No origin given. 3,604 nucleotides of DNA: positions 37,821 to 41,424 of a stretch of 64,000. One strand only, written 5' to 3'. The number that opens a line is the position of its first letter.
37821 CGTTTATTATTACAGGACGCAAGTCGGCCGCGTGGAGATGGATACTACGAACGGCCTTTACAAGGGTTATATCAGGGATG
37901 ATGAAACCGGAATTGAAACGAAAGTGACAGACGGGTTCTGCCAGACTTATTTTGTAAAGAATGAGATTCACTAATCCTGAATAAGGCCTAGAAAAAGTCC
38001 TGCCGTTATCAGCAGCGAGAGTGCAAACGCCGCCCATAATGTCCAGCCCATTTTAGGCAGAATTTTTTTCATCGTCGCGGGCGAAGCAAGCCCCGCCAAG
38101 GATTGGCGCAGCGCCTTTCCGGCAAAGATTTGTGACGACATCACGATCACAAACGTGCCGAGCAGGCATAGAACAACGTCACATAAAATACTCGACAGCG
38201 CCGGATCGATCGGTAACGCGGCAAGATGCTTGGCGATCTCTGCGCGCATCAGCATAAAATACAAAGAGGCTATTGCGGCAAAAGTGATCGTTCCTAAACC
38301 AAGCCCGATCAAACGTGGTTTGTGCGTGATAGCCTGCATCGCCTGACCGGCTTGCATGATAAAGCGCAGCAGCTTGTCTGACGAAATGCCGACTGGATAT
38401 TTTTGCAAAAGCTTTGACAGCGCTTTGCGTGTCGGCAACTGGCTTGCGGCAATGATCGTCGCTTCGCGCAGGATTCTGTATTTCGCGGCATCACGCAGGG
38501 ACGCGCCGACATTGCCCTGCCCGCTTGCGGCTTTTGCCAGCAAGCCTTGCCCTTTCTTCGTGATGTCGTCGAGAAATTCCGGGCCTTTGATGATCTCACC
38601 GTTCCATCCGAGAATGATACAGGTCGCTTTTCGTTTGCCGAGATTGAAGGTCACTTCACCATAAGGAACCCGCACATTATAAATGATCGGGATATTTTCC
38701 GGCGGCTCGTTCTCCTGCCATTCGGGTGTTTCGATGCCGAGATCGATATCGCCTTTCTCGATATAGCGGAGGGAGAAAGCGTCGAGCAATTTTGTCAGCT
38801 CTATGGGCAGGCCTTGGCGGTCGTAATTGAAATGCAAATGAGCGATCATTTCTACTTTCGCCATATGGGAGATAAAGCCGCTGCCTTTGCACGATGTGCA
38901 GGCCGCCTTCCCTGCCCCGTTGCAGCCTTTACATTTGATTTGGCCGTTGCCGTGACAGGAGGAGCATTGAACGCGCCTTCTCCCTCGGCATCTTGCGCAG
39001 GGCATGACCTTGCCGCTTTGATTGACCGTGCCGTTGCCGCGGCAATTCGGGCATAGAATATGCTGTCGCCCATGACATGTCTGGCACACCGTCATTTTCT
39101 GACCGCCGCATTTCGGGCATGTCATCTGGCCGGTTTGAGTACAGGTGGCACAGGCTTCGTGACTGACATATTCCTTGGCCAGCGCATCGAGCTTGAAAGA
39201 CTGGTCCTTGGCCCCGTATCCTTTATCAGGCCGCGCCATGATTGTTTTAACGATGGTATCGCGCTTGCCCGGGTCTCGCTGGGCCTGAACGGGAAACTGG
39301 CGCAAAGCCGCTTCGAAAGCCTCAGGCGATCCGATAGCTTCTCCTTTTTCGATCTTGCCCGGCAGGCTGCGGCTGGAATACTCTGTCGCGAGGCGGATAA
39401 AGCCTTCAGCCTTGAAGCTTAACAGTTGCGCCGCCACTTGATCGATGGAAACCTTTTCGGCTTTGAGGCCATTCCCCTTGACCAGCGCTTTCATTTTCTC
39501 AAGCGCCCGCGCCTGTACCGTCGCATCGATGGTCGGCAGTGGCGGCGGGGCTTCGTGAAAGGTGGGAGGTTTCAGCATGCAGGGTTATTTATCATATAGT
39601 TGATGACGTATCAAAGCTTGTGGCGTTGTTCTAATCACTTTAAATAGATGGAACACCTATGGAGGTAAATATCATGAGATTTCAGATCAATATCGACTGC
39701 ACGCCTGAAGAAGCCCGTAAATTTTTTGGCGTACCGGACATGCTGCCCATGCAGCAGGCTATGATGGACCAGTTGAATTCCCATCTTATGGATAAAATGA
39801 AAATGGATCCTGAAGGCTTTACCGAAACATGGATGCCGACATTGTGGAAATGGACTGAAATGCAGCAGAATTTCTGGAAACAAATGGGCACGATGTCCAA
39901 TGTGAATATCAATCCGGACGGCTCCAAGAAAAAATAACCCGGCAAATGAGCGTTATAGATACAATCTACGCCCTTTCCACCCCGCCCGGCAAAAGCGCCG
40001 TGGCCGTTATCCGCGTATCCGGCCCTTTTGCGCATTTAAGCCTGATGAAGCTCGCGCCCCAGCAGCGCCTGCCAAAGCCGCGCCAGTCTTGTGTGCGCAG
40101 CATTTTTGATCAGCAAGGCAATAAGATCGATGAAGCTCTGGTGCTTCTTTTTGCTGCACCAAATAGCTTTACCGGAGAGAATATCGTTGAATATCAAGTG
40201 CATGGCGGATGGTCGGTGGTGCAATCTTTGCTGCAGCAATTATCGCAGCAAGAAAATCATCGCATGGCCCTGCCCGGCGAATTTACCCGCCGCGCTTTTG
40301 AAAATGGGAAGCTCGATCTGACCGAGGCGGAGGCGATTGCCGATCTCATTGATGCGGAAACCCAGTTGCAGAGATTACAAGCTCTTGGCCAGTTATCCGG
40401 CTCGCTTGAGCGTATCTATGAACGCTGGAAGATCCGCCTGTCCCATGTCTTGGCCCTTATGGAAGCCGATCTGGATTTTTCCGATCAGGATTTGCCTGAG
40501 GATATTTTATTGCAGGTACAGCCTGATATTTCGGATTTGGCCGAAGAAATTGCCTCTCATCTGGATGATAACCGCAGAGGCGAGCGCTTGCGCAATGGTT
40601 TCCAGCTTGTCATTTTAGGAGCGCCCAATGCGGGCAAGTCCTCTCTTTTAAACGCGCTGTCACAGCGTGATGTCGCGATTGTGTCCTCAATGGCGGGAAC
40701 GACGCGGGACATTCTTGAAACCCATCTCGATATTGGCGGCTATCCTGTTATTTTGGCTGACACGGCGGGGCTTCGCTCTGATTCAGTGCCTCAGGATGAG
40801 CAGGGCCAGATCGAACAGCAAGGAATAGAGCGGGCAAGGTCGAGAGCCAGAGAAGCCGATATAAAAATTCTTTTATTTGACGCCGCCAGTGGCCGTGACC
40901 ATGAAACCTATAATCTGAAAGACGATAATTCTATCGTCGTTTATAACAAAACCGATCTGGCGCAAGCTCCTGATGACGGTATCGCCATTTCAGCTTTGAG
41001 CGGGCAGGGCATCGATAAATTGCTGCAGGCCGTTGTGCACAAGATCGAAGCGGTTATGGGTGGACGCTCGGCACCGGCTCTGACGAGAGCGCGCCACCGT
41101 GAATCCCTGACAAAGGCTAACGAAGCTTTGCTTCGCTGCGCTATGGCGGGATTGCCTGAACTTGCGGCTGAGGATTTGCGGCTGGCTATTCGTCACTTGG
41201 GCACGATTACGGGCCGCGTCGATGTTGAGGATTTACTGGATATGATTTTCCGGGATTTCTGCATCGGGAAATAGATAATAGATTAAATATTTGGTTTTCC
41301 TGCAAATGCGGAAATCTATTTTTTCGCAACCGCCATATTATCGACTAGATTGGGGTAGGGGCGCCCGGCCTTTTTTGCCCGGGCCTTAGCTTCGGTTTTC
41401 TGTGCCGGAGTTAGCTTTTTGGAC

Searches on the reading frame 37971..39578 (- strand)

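Call 55: search_protein_families(library=pfam, proteins=[window:37971-39578:-], max_evalue=0.001)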
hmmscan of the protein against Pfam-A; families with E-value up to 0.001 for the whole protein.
window:37971-39578:- (535 aa): 3 families
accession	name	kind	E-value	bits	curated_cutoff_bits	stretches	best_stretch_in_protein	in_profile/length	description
PF21002.2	TMEM106_N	-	3.5e-05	24.8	24.5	0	191-214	43-66/91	Transmembrane protein 106 N-terminal region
PF00684.25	DnaJ_CXXCXGXG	-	0.00059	20.5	32.7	0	165-223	1-65/65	DnaJ central domain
PF25112.1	zf-AtTam37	-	0.00094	20.3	27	0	213-241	7-35/111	AtTam37 zinc finger region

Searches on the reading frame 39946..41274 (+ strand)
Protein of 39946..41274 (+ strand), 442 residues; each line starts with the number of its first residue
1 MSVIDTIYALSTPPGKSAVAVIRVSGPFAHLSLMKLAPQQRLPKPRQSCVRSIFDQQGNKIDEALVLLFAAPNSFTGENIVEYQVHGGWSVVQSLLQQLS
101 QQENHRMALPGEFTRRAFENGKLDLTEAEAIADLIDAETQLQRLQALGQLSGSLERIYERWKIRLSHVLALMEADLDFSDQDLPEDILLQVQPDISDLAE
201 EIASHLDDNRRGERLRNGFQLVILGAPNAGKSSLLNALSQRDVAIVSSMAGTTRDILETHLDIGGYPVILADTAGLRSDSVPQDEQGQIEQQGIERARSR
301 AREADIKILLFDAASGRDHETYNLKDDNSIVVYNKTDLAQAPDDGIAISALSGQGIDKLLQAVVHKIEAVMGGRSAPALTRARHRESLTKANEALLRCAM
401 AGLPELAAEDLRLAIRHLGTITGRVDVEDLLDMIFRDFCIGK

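Call 55: search_protein_families(library=pfam, proteins=[window:39946-41274:+], max_evalue=0.001)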
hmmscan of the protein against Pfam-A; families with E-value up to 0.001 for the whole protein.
window:39946-41274:+ (442 aa): 5 families
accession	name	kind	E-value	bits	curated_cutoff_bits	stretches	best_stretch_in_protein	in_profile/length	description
PF12631.12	MnmE_helical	-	6.1e-50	170.7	40.1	1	125-439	1-211/211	MnmE helical domain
PF10396.14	TrmE_N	-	1.5e-37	128.8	29.8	1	6-122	1-117/117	GTP-binding protein TrmE N-terminus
PF01926.29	MMR_HSR1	-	1.2e-22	80.6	21.9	1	221-335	2-113/113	50S ribosome-binding GTPase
PF00350.29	Dynamin_N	-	8.3e-06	26.4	27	1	222-282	2-41/168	Dynamin family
PF02421.24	FeoB_N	-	1.5e-05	25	27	1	220-280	2-61/156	Ferrous iron transport protein B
